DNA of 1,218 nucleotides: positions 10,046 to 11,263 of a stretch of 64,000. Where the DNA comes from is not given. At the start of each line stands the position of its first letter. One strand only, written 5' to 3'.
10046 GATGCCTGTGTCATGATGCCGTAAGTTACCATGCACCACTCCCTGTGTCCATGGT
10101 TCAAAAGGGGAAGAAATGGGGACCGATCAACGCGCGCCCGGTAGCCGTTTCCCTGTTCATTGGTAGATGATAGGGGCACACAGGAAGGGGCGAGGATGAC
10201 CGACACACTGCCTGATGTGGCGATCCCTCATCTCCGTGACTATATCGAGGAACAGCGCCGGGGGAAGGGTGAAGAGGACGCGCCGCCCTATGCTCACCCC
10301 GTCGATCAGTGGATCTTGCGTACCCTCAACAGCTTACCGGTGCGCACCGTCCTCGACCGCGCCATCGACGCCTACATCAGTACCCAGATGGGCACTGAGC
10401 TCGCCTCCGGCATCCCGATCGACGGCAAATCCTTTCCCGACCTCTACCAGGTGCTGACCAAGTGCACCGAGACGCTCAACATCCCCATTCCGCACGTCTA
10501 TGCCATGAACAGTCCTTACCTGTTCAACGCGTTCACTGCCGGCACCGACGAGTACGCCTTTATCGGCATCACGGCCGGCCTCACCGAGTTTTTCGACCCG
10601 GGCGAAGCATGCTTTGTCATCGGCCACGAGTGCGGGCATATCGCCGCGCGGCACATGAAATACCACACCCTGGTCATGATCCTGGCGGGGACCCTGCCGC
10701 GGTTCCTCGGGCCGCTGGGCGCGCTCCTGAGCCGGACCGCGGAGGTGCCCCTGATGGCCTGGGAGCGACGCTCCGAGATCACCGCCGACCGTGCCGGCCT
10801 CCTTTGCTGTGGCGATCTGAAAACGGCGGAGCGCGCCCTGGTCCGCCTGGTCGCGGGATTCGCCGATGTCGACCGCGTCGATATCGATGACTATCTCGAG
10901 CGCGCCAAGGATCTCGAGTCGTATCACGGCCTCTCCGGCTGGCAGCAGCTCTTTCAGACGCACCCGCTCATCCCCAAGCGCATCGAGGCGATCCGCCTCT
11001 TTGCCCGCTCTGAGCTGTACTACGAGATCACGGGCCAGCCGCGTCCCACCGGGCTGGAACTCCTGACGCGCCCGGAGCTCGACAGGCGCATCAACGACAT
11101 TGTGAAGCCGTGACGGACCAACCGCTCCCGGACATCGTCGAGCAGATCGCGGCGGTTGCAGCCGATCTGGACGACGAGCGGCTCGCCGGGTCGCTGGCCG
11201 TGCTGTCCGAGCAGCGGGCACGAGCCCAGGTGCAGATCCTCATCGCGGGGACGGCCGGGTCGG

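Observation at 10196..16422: Three dynamin-like GTPases clustered with a soluble M48 metalloprotease: candidate membrane-remodelling or defence module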

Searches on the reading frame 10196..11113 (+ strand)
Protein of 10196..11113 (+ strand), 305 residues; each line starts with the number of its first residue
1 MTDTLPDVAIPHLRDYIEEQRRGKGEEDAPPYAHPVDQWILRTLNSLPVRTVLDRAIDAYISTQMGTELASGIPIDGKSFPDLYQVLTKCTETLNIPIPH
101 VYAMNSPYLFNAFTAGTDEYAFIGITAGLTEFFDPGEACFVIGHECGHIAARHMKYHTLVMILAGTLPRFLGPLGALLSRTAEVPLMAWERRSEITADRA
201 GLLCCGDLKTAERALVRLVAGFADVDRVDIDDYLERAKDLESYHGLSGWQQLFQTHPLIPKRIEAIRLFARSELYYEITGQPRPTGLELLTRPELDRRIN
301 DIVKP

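Call 4: search_protein_families(library=pfam, proteins=[window:10196-11113:+], max_evalue=0.01)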
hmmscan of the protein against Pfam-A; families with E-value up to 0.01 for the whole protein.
window:10196-11113:+ (305 aa): 1 family
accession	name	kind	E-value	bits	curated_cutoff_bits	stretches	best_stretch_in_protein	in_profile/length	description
PF01435.24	Peptidase_M48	-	2.3e-25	90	20.3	1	80-267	4-183/186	Peptidase family M48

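Call 5: search_protein_families(library=padloc, proteins=[window:10196-11113:+], max_evalue=0.01)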
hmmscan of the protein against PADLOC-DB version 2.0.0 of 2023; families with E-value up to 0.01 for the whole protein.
window:10196-11113:+ (305 aa): 0 families

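Call 11: find_homologous_proteins(query=window:10196-11113:+, max_evalue=0.00001)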
Query window:10196-11113:+ (305 aa): 791 proteins with E <= 0.00001 among 3654 candidates; the best 120 are listed.
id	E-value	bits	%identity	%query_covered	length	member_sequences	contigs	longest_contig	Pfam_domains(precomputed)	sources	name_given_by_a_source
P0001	2.7e-148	512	73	100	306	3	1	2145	PF01435.25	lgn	-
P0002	4.7e-137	475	69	98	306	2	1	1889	PF01435.25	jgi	jgi:Zn-dependent protease with chaperone function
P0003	9.2e-137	474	68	100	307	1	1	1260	PF01435.25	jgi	jgi:Zn-dependent protease with chaperone function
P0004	3.0e-136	472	69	97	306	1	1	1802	PF01435.25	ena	-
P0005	5.7e-135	468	67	100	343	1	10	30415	PF01435.25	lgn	-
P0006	1.8e-134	466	67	100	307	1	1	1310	PF01435.25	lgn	-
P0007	1.8e-131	456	66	96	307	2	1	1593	PF01435.25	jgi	jgi:Zn-dependent protease with chaperone function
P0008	2.3e-128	446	65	96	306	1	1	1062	PF01435.25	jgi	jgi:Zn-dependent protease with chaperone function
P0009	4.3e-128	445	64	98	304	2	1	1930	PF01435.25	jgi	jgi:Zn-dependent protease with chaperone function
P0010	1.9e-127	443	64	98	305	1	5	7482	PF01435.25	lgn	-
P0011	9.9e-127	441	64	96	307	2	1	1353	PF01435.25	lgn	-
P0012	1.4e-126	440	64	96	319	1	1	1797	PF01435.25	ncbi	-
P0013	8.3e-125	434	65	98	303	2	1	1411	PF01435.25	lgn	-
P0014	4.2e-124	432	64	96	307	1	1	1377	PF01435.25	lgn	-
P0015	1.1e-123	431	63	98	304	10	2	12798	PF01435.25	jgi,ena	jgi:Zn-dependent protease with chaperone function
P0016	4.1e-123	429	61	100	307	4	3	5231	PF01435.25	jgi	jgi:Zn-dependent protease with chaperone function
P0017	7.1e-123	428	62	100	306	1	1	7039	PF01435.25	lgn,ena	-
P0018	6.9e-122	425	62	98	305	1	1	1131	PF01435.25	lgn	-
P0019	9.5e-122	424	63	96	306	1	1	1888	PF01435.25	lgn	-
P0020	3.0e-121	423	63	100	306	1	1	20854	PF01435.25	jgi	jgi:Zn-dependent protease with chaperone function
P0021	2.5e-120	420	62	96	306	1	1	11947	PF01435.25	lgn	-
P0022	3.2e-120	419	62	96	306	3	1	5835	PF01435.25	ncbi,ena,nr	ncbi:MAG: M48 family metallopeptidase [Chloroflexi bacterium]|nr:M48 family metallopeptidase [Chloro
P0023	3.3e-120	419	63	96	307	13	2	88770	PF01435.25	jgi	jgi:hypothetical protein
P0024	2.5e-119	416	63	96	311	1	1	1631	PF01435.25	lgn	-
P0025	2.9e-119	416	60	100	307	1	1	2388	PF01435.25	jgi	jgi:Zn-dependent protease with chaperone function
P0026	3.5e-119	416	63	96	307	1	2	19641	PF01435.25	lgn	-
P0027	5.6e-119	415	62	96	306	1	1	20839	PF01435.25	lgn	-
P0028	8.2e-119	415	60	97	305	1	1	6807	PF01435.25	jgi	jgi:Zn-dependent protease with chaperone function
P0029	4.9e-118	412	61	100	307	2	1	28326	PF01435.25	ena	-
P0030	8.2e-118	411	61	96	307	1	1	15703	PF01435.25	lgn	-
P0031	1.3e-117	411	63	94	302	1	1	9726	PF01435.25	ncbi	ncbi:MAG TPA: M48 family metallopeptidase, partial [Chloroflexota bacterium]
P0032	7.6e-117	408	60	98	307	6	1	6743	PF01435.25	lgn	-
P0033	5.2e-116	406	58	98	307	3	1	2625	PF01435.25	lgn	-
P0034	1.1e-115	404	59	98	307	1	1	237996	PF01435.25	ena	-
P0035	1.4e-115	404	58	100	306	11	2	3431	PF01435.25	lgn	-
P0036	1.5e-115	404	62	100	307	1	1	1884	PF01435.25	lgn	-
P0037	1.9e-115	404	59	99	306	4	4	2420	PF01435.25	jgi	jgi:Zn-dependent protease with chaperone function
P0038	4.2e-115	403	58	100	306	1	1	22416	PF01435.25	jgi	jgi:Zn-dependent protease with chaperone function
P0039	5.4e-115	402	58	100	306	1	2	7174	PF01435.25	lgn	-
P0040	1.1e-114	401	58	98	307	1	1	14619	PF01435.25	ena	-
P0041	1.2e-114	401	58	96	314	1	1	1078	PF01435.25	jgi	jgi:Zn-dependent protease with chaperone function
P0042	8.1e-114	398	59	95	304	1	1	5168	PF01435.25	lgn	-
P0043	4.2e-113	396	58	96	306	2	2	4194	PF01435.25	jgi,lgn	jgi:Zn-dependent protease with chaperone function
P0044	7.8e-113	395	58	100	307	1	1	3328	PF01435.25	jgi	jgi:Zn-dependent protease with chaperone function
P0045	1.7e-112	394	61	96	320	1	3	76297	PF01435.25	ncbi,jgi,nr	ncbi:MAG: M48 family metallopeptidase [Chloroflexota bacterium]|nr:MAG: hypothetical protein DLM70_1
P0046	1.8e-112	394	58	100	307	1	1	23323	PF01435.25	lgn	-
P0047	2.2e-112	394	58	100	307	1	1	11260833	PF01435.25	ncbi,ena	-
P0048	2.6e-112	393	59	97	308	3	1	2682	PF01435.25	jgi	jgi:Zn-dependent protease with chaperone function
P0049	4.0e-112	393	57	96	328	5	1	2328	PF01435.25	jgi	jgi:hypothetical protein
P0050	4.7e-111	389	58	100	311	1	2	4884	PF01435.25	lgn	-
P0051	6.1e-111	389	57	100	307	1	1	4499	PF01435.25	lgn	-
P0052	7.9e-111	389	55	100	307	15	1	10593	PF01435.25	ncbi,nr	ncbi:MAG TPA: M48 family metallopeptidase [Ktedonobacterales bacterium]|nr:M48 family metallopeptida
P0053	1.1e-110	388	57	100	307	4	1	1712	PF01435.25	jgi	jgi:Zn-dependent protease with chaperone function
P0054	1.5e-110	388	58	100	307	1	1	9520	PF01435.25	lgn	-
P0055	3.2e-110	386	60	93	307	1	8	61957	PF01435.25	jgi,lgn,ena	-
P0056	4.3e-110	386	59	96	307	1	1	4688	PF01435.25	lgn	-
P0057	6.2e-110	386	56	100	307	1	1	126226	PF01435.25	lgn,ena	-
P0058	9.7e-110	385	58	96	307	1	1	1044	PF01435.25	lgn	-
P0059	6.6e-109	382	57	96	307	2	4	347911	PF01435.25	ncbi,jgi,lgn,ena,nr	ncbi:MAG TPA: M48 family metallopeptidase [Ktedonobacterales bacterium]|nr:M48 family metallopeptida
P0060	6.9e-109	382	55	100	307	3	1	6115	PF01435.25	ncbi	-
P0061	1.5e-108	381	57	96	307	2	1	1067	PF01435.25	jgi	jgi:Zn-dependent protease with chaperone function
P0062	2.7e-108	380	59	96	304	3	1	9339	PF01435.25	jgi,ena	-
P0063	4.0e-108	380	56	96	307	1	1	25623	PF01435.25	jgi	jgi:Zn-dependent protease with chaperone function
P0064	4.8e-108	379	56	100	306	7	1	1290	PF01435.25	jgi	jgi:Zn-dependent protease with chaperone function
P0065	8.2e-108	379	57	100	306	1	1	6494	PF01435.25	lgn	-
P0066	1.1e-107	378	58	98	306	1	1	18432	PF01435.25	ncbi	-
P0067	1.3e-107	378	63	89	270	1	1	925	PF01435.25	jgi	jgi:Zn-dependent protease with chaperone function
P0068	1.3e-107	378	55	100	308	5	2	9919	PF01435.25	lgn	-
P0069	1.8e-107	377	57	96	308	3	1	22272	PF01435.25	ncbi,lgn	-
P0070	2.5e-107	377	56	100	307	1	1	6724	PF01435.25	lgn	-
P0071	3.0e-107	377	57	100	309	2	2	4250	PF01435.25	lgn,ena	-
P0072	3.1e-107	377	59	91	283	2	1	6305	PF01435.25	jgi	jgi:Zn-dependent protease with chaperone function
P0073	5.1e-107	376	56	100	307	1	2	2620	PF01435.25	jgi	jgi:Zn-dependent protease with chaperone function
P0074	5.8e-107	376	56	96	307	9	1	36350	PF01435.25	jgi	jgi:Zn-dependent protease with chaperone function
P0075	6.4e-107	376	57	96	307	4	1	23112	PF01435.25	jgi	jgi:Zn-dependent protease with chaperone function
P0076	7.8e-107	375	57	96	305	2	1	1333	PF01435.25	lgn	-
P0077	1.1e-106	375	56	100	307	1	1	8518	PF01435.25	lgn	-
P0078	1.5e-106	374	56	100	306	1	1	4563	PF01435.25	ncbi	-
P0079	1.7e-106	374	58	96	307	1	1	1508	PF01435.25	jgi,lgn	jgi:Zn-dependent protease with chaperone function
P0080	1.9e-106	374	56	96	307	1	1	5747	PF01435.25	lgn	-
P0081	8.8e-106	372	58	100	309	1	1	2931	PF01435.25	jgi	-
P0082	1.7e-105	371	55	96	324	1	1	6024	PF01435.25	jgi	jgi:Zn-dependent protease with chaperone function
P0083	3.7e-105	370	55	96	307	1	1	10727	PF01435.25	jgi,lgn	jgi:Zn-dependent protease with chaperone function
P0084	4.5e-105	370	55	95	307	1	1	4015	PF01435.25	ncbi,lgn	-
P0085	6.7e-105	369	54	98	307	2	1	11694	PF01435.25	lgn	-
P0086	7.6e-105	369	54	100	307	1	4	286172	PF01435.25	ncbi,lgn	-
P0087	1.2e-104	368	56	100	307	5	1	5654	PF01435.25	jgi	jgi:Zn-dependent protease with chaperone function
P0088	1.3e-104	368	55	96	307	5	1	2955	PF01435.25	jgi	jgi:Zn-dependent protease with chaperone function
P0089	1.8e-104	368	54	100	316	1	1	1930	PF01435.25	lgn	-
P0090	2.9e-104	367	55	98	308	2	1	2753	PF01435.25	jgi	jgi:Peptidase family M48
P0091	3.3e-104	367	56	96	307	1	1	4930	PF01435.25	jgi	jgi:Zn-dependent protease with chaperone function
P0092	4.7e-104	366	57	93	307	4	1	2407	PF01435.25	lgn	-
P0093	1.1e-103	365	54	96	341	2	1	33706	PF01435.25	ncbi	-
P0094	1.2e-103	365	59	89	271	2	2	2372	PF01435.25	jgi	jgi:Zn-dependent protease with chaperone function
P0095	2.2e-103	364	52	100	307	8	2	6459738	PF01435.25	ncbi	ncbi:M48 family metallopeptidase [Microcoleus sp.]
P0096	2.8e-103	364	55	96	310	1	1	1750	PF01435.25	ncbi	-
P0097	6.8e-103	362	57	91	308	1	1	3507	PF01435.25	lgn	-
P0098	1.2e-102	362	57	90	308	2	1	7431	PF01435.25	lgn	-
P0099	1.2e-102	362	54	100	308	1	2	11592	PF01435.25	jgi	-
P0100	1.4e-102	361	57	92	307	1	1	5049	PF01435.25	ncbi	-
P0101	5.0e-102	360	55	97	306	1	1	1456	PF01435.25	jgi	jgi:Zn-dependent protease with chaperone function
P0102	5.6e-102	359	62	83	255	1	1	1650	PF01435.25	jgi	jgi:Zn-dependent protease with chaperone function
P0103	7.1e-102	359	55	96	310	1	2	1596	PF01435.25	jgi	jgi:Zn-dependent protease with chaperone function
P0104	1.4e-101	358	53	96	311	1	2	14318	PF01435.25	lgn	-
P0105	1.4e-101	358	56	93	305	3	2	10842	PF01435.25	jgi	-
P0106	3.0e-101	357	55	96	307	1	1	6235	PF01435.25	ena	-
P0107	3.7e-101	357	55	96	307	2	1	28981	PF01435.25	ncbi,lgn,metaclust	metaclust:status=active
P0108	1.1e-100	355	55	92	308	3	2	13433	PF01435.25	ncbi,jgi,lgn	jgi:Zn-dependent protease with chaperone function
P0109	1.6e-100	355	58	92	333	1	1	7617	PF01435.25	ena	-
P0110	1.7e-100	355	52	100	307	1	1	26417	PF01435.25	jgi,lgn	jgi:hypothetical protein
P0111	2.5e-100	354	55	96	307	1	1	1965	PF01435.25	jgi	jgi:Zn-dependent protease with chaperone function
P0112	5.3e-100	353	58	87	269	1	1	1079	PF01435.25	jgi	jgi:Zn-dependent protease with chaperone function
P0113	6.2e-100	353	54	95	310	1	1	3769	PF01435.25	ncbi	-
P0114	7.9e-99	349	53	96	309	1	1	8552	PF01435.25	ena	-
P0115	1.0e-98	349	54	96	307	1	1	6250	PF01435.25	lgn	-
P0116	4.0e-98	347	54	96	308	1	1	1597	PF01435.25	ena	-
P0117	1.6e-97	345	53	96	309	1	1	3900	PF01435.25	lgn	-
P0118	1.7e-95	338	56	95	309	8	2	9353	PF01435.25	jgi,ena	-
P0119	3.0e-94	334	51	96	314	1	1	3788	PF01435.25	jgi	jgi:Zn-dependent protease with chaperone function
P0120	3.0e-94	334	53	96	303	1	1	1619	PF01435.25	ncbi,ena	-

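Call 13: find_related_loci(query=A1, collection=genome_contigs, flank=10000)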
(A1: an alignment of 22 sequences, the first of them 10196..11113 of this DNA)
Query A1 (305 aa) in genome_contigs; peptide patterns used: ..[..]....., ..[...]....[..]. (x = any residue, [..] = any of these).
240 stretches matched a pattern; 159 encode a relative of the query (tblastn E <= 1e-3); the best 80 are kept; 80 distinct loci.
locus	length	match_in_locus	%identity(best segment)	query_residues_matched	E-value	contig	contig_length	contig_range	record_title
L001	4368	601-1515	62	3-305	9e-130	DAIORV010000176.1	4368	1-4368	MAG TPA_asm: Chloroflexota bacterium isolate CTOTU41356 NODE_19359_length_4368_cov_6.006956, whole genome shotgun sequen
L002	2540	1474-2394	61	1-305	3e-128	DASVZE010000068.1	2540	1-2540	MAG TPA_asm: Chloroflexota bacterium isolate SMAG_U2620 k141_718881, whole genome shotgun sequence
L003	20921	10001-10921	58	1-305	1e-118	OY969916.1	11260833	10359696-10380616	MAG: uncultured Chloroflexia bacterium isolate MFD01916.bin.3.39 genome assembly, chromosome: 1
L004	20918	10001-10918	61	1-304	1e-117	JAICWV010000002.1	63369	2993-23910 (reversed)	MAG: Chloroflexi bacterium isolate LS_FP_2_bin.70 k141_2253787_length_63369_cov_85.4632, whole genome shotgun sequence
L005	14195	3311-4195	58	13-305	2e-115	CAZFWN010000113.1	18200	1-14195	MAG TPA_asm: uncultured Ktedonobacterales bacterium isolate SRP272529_co1_230 genome assembly, contig: NODE_5122_length_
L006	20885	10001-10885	57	13-305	1e-114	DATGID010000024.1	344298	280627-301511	MAG TPA_asm: Ktedonobacterales bacterium isolate SMAG_U9798 k141_834075, whole genome shotgun sequence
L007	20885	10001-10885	57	13-305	3e-114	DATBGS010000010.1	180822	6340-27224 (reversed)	MAG TPA_asm: Ktedonobacterales bacterium isolate SMAG_U3844 k141_3954874, whole genome shotgun sequence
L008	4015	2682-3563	55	13-303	5e-115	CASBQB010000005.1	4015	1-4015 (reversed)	MAG: uncultured cyanobacterium isolate PMM_0086 genome assembly, contig: PMM_0086_000000000005, whole genome shotgun seq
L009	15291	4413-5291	61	13-303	2e-113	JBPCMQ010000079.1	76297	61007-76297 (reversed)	MAG: Chloroflexota bacterium isolate TH_ant_mag_108 S1Ck127_8631780_flag_1_multi_12.9984_len_76297, whole genome shotgun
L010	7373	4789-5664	59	13-305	1e-112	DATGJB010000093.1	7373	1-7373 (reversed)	MAG TPA_asm: Chloroflexota bacterium isolate SMAG_U9822 k141_1284110, whole genome shotgun sequence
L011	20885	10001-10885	54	13-305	8e-111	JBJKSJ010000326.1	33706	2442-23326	MAG: Ktedonobacterales bacterium isolate Bin_8 S1Ck127_2861869_flag_0_multi_8.5508_len_33706, whole genome shotgun seque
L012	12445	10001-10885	55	13-305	2e-106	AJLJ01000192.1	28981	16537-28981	Fischerella muscicola SAG 1427-1 = PCC 73103 contig00200, whole genome shotgun sequence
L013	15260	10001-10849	57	22-303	4e-103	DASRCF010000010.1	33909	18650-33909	MAG TPA_asm: Chloroflexota bacterium isolate SMAG_U9946 k141_153387, whole genome shotgun sequence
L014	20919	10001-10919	59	1-305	4e-91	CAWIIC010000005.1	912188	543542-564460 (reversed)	MAG: uncultured proteobacterium isolate MFD05502.bin.2.114 genome assembly, contig: contig_2449, whole genome shotgun se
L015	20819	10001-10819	49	27-303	4e-84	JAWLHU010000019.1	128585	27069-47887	MAG: Symbiobacteriaceae bacterium isolate 30dZY2.bin.8 NODE_277_length_128585_cov_36.921657, whole genome shotgun sequen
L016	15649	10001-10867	45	13-305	2e-82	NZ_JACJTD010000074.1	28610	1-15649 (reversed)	Nostoc foliaceum FACHB-393 contig74, whole genome shotgun sequence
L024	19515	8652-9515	39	10-282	1e-69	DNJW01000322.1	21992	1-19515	MAG TPA_asm: Lachnospiraceae bacterium isolate UBA11962 contig_32836, whole genome shotgun sequence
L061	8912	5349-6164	34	19-304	2e-50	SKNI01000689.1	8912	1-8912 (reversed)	MAG: Myxococcales bacterium isolate CSSed162cmA_285 CSSed16-2cmA-31387, whole genome shotgun sequence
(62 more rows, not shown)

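Call 25: search_solved_structures(query=A1, max_evalue=0.01)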
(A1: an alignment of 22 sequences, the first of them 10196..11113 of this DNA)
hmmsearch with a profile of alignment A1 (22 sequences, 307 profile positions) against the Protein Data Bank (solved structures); distinct sequences matched with E-value up to 0.01: 1.
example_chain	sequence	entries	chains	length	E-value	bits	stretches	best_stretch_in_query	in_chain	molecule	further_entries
3cqb_A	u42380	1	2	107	1.3e-08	37.8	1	87-162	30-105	Probable protease htpX homolog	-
